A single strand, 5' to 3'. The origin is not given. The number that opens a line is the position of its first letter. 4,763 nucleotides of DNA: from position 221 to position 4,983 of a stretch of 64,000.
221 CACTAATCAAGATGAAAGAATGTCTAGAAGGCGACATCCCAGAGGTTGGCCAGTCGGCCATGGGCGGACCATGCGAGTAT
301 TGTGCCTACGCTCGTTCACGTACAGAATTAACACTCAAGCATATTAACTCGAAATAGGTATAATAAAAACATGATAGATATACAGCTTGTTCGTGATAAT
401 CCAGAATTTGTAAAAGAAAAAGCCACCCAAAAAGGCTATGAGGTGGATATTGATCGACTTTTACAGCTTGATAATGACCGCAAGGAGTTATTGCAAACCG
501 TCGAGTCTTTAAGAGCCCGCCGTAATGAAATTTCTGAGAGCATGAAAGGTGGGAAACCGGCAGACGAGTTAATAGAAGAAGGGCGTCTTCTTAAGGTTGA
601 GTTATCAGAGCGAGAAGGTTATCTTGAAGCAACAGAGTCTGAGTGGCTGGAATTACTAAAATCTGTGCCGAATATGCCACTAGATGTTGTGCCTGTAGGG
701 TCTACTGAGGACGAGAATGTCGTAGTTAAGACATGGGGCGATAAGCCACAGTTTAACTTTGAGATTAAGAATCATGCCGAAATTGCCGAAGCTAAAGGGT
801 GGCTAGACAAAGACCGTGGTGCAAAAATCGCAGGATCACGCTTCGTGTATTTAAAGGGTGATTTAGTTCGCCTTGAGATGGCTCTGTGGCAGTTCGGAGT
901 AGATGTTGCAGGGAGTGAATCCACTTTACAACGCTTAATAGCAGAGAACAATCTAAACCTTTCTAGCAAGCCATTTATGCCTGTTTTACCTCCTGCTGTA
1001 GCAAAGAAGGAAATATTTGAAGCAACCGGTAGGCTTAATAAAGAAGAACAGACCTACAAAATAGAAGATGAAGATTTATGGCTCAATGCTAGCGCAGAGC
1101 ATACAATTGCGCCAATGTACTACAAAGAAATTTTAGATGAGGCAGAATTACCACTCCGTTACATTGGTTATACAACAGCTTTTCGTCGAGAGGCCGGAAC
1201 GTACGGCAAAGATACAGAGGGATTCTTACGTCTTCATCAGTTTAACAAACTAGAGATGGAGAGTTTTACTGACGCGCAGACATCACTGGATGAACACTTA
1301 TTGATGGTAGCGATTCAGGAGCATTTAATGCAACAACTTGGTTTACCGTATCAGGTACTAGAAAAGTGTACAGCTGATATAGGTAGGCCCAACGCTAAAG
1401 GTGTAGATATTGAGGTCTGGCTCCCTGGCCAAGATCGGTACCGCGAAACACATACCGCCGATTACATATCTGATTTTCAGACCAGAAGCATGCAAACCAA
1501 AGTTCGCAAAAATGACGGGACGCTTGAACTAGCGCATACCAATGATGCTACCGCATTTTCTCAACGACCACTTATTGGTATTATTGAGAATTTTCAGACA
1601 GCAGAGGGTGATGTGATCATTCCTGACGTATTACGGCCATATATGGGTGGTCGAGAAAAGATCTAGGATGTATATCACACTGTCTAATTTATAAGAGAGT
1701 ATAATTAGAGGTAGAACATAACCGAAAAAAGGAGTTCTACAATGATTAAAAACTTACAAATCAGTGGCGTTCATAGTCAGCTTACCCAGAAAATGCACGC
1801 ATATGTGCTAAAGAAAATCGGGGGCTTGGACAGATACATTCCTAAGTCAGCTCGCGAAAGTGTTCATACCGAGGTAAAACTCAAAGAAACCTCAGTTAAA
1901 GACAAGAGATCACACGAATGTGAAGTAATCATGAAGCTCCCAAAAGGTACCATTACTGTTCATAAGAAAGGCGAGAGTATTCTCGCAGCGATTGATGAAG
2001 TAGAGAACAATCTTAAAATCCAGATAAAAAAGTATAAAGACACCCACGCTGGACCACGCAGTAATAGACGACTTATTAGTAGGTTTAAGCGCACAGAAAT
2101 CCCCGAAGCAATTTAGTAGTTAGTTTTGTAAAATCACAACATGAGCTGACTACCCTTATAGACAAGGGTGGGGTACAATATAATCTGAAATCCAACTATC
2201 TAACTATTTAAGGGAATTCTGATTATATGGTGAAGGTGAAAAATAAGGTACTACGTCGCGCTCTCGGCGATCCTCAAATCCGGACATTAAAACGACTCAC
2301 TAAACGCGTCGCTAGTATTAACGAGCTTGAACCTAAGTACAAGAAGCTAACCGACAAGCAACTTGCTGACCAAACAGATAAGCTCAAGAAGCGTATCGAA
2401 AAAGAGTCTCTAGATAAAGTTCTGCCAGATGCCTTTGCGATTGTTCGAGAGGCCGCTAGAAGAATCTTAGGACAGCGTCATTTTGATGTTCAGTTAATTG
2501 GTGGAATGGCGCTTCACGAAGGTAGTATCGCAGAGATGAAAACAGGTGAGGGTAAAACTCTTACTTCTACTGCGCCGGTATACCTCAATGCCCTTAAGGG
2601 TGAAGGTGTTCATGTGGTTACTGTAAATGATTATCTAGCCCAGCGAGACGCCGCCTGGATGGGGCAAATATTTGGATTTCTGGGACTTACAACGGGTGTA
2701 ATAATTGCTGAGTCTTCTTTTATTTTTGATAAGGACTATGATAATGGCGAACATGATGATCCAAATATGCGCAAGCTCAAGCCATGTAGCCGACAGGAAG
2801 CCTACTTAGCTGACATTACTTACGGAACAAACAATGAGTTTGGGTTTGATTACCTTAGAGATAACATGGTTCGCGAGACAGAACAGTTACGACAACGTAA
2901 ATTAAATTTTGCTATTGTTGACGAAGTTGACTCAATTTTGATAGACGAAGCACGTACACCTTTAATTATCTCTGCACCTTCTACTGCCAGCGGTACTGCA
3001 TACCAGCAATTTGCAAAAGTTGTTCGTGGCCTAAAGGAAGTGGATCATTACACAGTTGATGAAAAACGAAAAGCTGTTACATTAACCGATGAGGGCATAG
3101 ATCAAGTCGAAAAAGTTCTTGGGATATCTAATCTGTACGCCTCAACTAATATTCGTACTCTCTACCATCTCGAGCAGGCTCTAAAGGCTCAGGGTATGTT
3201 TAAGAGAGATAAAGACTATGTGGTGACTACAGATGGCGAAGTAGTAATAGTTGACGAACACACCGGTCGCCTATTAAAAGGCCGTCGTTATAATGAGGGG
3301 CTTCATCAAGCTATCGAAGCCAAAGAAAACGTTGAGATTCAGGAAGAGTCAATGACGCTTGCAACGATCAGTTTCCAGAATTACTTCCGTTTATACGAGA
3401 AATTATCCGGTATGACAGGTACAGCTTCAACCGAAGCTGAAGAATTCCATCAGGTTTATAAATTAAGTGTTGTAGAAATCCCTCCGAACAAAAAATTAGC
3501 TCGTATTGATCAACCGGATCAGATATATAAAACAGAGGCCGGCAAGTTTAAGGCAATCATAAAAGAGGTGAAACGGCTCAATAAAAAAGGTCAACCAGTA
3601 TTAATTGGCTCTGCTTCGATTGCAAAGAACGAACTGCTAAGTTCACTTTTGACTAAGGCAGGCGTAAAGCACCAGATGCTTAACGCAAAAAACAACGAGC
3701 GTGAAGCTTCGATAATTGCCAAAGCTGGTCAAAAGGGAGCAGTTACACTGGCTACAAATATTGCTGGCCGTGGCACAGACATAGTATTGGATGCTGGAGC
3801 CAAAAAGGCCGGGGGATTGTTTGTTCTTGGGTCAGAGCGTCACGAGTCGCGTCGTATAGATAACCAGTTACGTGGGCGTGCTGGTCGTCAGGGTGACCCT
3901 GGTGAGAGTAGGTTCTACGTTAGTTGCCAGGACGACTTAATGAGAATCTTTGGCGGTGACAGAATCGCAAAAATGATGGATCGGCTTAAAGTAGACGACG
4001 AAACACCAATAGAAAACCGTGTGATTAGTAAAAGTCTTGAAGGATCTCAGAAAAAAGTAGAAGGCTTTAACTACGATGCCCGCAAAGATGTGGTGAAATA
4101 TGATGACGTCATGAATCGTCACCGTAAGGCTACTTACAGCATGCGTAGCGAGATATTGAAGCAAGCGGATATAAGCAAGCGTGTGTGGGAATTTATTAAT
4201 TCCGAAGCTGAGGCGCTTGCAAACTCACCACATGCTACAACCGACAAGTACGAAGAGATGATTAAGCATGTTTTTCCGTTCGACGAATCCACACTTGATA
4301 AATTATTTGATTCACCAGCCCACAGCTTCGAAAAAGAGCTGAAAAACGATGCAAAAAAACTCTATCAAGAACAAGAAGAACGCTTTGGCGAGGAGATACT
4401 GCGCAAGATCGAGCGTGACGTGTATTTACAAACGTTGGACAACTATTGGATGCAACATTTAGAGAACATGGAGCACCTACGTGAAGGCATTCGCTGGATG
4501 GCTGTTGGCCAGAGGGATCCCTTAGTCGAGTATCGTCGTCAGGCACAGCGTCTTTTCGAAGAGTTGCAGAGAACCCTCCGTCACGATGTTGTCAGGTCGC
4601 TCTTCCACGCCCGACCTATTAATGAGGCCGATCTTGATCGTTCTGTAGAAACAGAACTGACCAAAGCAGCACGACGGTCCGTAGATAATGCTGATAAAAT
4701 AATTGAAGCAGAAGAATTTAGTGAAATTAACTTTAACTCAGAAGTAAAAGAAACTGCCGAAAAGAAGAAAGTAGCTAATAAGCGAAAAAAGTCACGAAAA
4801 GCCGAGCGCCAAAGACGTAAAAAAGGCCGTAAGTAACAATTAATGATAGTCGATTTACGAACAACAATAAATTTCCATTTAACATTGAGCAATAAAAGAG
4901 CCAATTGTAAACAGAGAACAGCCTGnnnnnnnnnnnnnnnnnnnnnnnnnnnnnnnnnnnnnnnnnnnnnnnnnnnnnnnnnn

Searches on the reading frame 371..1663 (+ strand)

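Call 16: search_protein_families(library=pfam, proteins=[window:371-1663:+], max_evalue=0.0001)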
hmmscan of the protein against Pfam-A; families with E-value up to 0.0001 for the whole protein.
window:371-1663:+ (431 aa): 2 families
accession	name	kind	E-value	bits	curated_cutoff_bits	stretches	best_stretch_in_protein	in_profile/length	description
PF00587.30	tRNA-synt_2b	-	3.2e-25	89.7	29.3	1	229-407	1-178/179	tRNA synthetase class II core domain (G, H, P, S and T)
PF02403.27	Seryl_tRNA_N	-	1.1e-22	80.7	28.2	1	1-103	1-108/108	Seryl-tRNA synthetase N-terminal domain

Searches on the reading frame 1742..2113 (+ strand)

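Call 16: search_protein_families(library=pfam, proteins=[window:1742-2113:+], max_evalue=0.0001)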
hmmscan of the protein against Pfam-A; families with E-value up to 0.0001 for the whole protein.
window:1742-2113:+ (124 aa): 1 family
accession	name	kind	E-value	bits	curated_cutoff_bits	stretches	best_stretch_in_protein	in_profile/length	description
PF02482.25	Ribosomal_S30AE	-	1.2e-14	55.2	23.7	1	5-100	1-85/88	Sigma 54 modulation protein / S30EA ribosomal protein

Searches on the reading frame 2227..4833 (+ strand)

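Call 16: search_protein_families(library=pfam, proteins=[window:2227-4833:+], max_evalue=0.0001)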
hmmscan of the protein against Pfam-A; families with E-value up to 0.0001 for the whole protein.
window:2227-4833:+ (869 aa): 5 families
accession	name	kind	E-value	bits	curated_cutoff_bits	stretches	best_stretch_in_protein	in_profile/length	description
PF07517.20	SecA_DEAD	-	3.3e-123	411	24.6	1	11-408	3-290/290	SecA DEAD-like domain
PF21090.3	P-loop_SecA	-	6.4e-72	241.9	27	2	424-524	2-102/205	SecA P-loop domain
PF07516.18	SecA_SW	-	3.4e-52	177.8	26.7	1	594-795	1-199/200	SecA Wing and Scaffold domain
PF01043.26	SecA_PP_bind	-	5.5e-40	136.8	23.5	1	257-364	4-110/110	SecA preprotein cross-linking domain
PF00271.37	Helicase_C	-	9.8e-05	23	23.5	0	440-556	2-110/110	Helicase conserved C-terminal domain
